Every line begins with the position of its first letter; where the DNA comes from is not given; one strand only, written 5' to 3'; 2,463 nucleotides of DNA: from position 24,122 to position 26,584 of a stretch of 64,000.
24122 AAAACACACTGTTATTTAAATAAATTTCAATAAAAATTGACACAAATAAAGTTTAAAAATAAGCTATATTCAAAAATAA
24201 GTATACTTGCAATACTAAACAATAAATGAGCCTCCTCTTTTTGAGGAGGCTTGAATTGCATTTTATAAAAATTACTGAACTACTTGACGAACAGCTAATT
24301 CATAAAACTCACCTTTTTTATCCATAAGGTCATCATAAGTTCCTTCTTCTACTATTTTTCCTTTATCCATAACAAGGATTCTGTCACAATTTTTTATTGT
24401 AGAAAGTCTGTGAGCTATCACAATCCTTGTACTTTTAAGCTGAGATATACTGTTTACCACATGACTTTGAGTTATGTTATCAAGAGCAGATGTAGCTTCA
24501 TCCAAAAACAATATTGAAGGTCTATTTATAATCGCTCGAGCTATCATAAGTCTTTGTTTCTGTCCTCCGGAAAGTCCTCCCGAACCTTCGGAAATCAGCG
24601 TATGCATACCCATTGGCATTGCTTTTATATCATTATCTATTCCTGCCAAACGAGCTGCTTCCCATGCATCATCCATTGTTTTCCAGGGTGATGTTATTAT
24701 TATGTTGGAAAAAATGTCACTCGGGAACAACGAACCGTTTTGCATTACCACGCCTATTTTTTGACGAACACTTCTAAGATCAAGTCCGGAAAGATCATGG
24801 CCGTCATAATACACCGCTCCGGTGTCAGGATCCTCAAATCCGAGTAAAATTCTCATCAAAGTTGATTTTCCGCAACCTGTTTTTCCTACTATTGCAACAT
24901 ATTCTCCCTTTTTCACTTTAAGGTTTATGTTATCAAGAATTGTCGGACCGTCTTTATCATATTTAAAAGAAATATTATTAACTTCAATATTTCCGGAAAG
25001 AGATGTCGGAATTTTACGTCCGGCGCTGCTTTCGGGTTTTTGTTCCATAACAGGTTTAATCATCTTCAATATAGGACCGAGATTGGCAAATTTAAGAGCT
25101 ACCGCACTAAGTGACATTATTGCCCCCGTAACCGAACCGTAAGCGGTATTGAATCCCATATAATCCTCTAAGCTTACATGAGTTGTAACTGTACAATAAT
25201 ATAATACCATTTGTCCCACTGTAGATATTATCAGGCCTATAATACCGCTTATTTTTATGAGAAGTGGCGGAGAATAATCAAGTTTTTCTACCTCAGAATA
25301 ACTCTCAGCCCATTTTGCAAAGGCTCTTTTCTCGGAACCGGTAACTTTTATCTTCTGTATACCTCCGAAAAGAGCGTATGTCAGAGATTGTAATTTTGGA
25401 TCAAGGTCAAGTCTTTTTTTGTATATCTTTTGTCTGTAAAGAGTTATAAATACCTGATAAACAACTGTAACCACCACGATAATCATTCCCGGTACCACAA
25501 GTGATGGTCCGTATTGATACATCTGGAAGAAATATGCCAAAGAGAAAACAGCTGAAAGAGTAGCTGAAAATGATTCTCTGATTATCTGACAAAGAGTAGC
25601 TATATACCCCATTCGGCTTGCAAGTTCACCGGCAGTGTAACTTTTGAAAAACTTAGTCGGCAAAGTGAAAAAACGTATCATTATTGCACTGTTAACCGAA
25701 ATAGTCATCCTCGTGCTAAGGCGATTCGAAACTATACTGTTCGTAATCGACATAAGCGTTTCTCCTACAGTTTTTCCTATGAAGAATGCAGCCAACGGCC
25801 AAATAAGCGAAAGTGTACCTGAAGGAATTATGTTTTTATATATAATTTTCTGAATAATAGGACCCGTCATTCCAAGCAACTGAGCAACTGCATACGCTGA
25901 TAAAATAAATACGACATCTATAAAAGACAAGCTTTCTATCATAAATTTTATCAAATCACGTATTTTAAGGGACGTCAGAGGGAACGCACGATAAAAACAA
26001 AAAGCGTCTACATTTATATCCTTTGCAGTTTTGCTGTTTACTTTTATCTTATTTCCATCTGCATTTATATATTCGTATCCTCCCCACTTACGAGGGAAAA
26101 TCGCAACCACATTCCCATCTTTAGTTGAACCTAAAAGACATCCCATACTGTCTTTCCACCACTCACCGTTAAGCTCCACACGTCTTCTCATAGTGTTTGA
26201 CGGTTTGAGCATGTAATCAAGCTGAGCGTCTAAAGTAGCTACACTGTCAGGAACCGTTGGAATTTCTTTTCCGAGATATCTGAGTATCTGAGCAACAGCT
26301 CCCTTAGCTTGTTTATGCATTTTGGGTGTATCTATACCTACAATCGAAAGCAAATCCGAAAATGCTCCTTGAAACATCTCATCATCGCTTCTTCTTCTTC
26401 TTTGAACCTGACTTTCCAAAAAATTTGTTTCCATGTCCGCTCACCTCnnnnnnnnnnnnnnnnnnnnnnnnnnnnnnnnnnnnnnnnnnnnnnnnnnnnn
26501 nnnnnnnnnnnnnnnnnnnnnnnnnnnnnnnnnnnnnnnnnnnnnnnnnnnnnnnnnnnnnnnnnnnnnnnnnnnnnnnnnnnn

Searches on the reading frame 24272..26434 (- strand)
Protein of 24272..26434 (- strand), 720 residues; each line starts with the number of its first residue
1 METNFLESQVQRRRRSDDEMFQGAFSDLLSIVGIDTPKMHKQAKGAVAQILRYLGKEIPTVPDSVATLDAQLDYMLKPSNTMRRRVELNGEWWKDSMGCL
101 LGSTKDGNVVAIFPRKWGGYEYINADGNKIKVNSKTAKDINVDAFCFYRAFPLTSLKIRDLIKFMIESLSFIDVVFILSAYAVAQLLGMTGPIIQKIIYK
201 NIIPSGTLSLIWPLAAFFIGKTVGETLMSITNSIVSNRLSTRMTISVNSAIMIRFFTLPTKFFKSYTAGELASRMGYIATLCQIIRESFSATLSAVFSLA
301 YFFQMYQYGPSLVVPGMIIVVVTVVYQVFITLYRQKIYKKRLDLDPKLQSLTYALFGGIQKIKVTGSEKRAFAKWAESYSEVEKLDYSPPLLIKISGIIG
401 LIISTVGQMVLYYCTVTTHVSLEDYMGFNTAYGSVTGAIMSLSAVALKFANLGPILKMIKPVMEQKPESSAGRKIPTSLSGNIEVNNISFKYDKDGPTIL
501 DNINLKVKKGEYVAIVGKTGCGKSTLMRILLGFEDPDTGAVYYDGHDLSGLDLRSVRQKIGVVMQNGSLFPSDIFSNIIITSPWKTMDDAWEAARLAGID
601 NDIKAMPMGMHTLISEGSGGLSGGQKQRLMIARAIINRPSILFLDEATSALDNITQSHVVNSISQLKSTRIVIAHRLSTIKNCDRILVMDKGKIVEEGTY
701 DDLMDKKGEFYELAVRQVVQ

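Call 4: search_protein_families(library=ncbifam, proteins=[window:24272-26434:-], max_evalue=0.1)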
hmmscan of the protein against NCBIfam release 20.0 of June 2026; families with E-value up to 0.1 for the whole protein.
window:24272-26434:- (720 aa): 192 families (the best 25 are shown)
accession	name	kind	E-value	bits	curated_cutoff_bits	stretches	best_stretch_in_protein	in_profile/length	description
TIGR03797.1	NHLM_micro_ABC2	equivalog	1.4e-217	724.5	709.4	1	46-718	7-686/686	NHLP bacteriocin export ABC transporter permease/ATPase subunit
TIGR03796.1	NHLM_micro_ABC1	equivalog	2.2e-96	323.7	853.3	1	174-713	156-708/710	NHLP family bacteriocin export ABC transporter peptidase/permease/ATPase subunit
TIGR01846.1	type_I_sec_HlyB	subfamily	2.4e-96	323.6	725.55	1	178-718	145-693/694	type I secretion system permease/ATPase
TIGR02203.1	MsbA_lipidA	equivalog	6e-86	289.1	602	1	175-713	18-565/572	lipid A export permease/ATP-binding protein MsbA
TIGR03375.1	type_I_sec_LssB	subfamily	8.1e-83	278.9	693.1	1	178-706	155-691/696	type I secretion system permease/ATPase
NF045513.1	HepA_fam_ABC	equivalog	7.6e-77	259.1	725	1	212-713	95-605/610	heterocyst formation ABC transporter subunit HepA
TIGR02204.1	MsbA_rel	hypoth_equivalog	6.2e-75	253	780.4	1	193-717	40-575/576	ABC transporter, permease/ATP-binding protein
NF010178.0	PRK13657.1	equivalog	1.2e-73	248.5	733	1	189-717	41-570/588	glucan ABC transporter ATP-binding protein/ permease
TIGR01193.1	bacteriocin_ABC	subfamily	1.4e-71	242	523.85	1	159-714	145-706/708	peptide cleavage/export ABC transporter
TIGR00958.1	3a01208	subfamily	1.9e-69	234.7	874.6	1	161-713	152-710/711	antigen peptide transporter 2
NF008381.0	PRK11176.1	equivalog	5.2e-65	219.9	867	1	164-716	22-578/582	lipid A ABC transporter ATP-binding protein/permease MsbA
NF052233.1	CphA_assoc_ABC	equivalog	2.4e-60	204.8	880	1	467-717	494-743/766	cyanophycin metabolism-associated ABC transporter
NF008364.0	PRK11160.1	equivalog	1.3e-56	192.4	630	1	233-715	81-573/575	heme ABC transporter ATP-binding protein/permease CydC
NF008056.1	PRK10790.1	equivalog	1.5e-56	192.2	746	1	183-717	34-575/584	SmdB family multidrug efflux ABC transporter permease/ATP-binding protein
TIGR01192.1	chvA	subfamily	1.3e-54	185.9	585.4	1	456-714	310-567/585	glucan export ABC transporter ATP-binding protein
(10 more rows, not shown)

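Call 5: search_protein_families(library=pfam, proteins=[window:24272-26434:-], max_evalue=0.1)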
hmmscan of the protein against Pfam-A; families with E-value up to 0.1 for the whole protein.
window:24272-26434:- (720 aa): 13 families
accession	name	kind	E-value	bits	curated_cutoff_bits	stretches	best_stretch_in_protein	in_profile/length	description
PF00005.33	ABC_tran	-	1.9e-34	119.6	25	1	500-649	1-137/137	ABC transporter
PF00664.28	ABC_membrane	-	1.2e-13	51.8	28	1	176-418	3-250/274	ABC transporter transmembrane region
PF02463.25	SMC_N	-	7.6e-08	32.5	40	1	620-689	136-211/220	RecF/RecN/SMC N terminal domain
PF03193.22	RsgA_GTPase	-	0.0041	17.4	30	1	498-541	95-137/174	RsgA GTPase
PF13558.12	SbcC_Walker_B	-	0.0048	17.5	27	0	607-663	19-88/90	SbcC/RAD50-like, Walker B motif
PF01935.23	DUF87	-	0.0057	17.2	23.2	1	513-531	26-44/220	Helicase HerA, central domain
PF13401.12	AAA_22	-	0.021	15.6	27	1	513-560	8-54/130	AAA domain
PF01926.29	MMR_HSR1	-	0.024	15.2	21.9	1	513-532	2-21/113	50S ribosome-binding GTPase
PF06160.17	EzrA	-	0.031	13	39.6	1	318-383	4-73/557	Septation ring formation regulator, EzrA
PF09818.15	ABC_ATPase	-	0.032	13.7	23.2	0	599-664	137-201/283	P-loop domain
PF13555.12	AAA_29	-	0.041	14.1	27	1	506-527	18-39/61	P-loop containing region of AAA domain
PF25199.1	nSTAND_NTPase5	-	0.052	13.8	34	0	500-528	29-59/145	Novel STAND NTPase 5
PF00004.35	AAA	-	0.057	14.3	21.2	0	625-662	44-91/131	ATPase family associated with various cellular activities (AAA)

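Call 22: find_related_loci(query=window:24272-26431:-, collection=genome_contigs, flank=10000)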
Query window:24272-26431:- (719 aa) in genome_contigs; peptide patterns used: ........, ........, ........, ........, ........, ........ (x = any residue, [..] = any of these).
455 stretches matched a pattern; 431 encode a relative of the query (tblastn E <= 1e-3); the best 80 are kept; 80 distinct loci.
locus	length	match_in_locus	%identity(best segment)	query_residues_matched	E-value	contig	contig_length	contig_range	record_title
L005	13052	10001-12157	89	1-719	0e+0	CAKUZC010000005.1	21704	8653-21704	MAG: uncultured Eubacteriales bacterium isolate REFINED_METABAT215_TOP10_CONTIGS_1500_ASSEMBLY_K77_MERGED__Hadza_MoBio_C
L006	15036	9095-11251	85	1-719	0e+0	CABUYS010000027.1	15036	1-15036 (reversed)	MAG TPA_asm: uncultured Ruminococcaceae bacterium isolate MGYG-HGUT-04496 genome assembly, contig: GUT_GENOME278232_27,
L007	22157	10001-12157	73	1-718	0e+0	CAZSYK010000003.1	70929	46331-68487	MAG TPA_asm: uncultured Eubacteriales bacterium isolate SRP192927_co3_256 genome assembly, contig: NODE_598_length_70929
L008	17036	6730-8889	71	1-719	0e+0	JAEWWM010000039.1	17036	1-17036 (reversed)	MAG: Bacillota bacterium isolate OH_SDB_98 k127_13828, whole genome shotgun sequence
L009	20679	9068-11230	68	1-719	0e+0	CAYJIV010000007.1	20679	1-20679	MAG TPA_asm: uncultured Eubacteriales bacterium isolate ERP123703_co1_51 genome assembly, contig: NODE_2671_length_20679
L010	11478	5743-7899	67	1-718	0e+0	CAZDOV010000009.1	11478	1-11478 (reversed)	MAG TPA_asm: uncultured Eubacteriales bacterium isolate SRP225648_co1_105 genome assembly, contig: NODE_14440_length_114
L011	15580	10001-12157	70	3-719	0e+0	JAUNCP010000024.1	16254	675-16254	MAG: Clostridia bacterium isolate S22M_St_34 NODE_2051_length_16254_cov_5.924934, whole genome shotgun sequence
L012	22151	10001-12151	67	3-718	0e+0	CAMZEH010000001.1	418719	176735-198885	MAG TPA_asm: uncultured Clostridia bacterium isolate SRR10912533_bin.64_metaWRAP_v1.3_MAG genome assembly, contig: ERZ14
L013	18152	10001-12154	66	3-719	0e+0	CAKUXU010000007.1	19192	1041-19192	MAG: uncultured Eubacteriales bacterium isolate REFINED_METABAT215_TOP10_CONTIGS_1500_ASSEMBLY_K77_MERGED__Hadza_PheChl_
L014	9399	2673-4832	67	2-719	0e+0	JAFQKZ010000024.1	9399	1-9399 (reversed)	MAG: Clostridia bacterium isolate RGIG1915 Goat_Cecum.Co__c347289, whole genome shotgun sequence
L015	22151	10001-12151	69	2-717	0e+0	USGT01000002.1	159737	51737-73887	uncultured Ruminococcaceae bacterium isolate UMGS1703 genome assembly, contig: NODE_14_length_159737_cov_6.202972, whole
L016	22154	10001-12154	70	3-719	0e+0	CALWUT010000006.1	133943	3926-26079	MAG: uncultured Clostridia bacterium isolate E40__bin35 genome assembly, contig: E40__k127_116657, whole genome shotgun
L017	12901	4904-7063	66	3-719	0e+0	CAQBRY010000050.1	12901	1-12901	MAG TPA_asm: uncultured Eubacteriales bacterium isolate MGBC139389 genome assembly, contig: MGBC139389.50, whole genome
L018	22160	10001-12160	64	1-719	0e+0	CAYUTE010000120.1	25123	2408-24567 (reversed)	MAG TPA_asm: uncultured Eubacteriales bacterium isolate SRP330255_co2_185 genome assembly, contig: k141_5407011, whole g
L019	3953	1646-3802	65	4-719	0e+0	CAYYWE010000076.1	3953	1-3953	MAG TPA_asm: uncultured Eubacteriales bacterium isolate SRP225648_co1_252 genome assembly, contig: NODE_58525_length_395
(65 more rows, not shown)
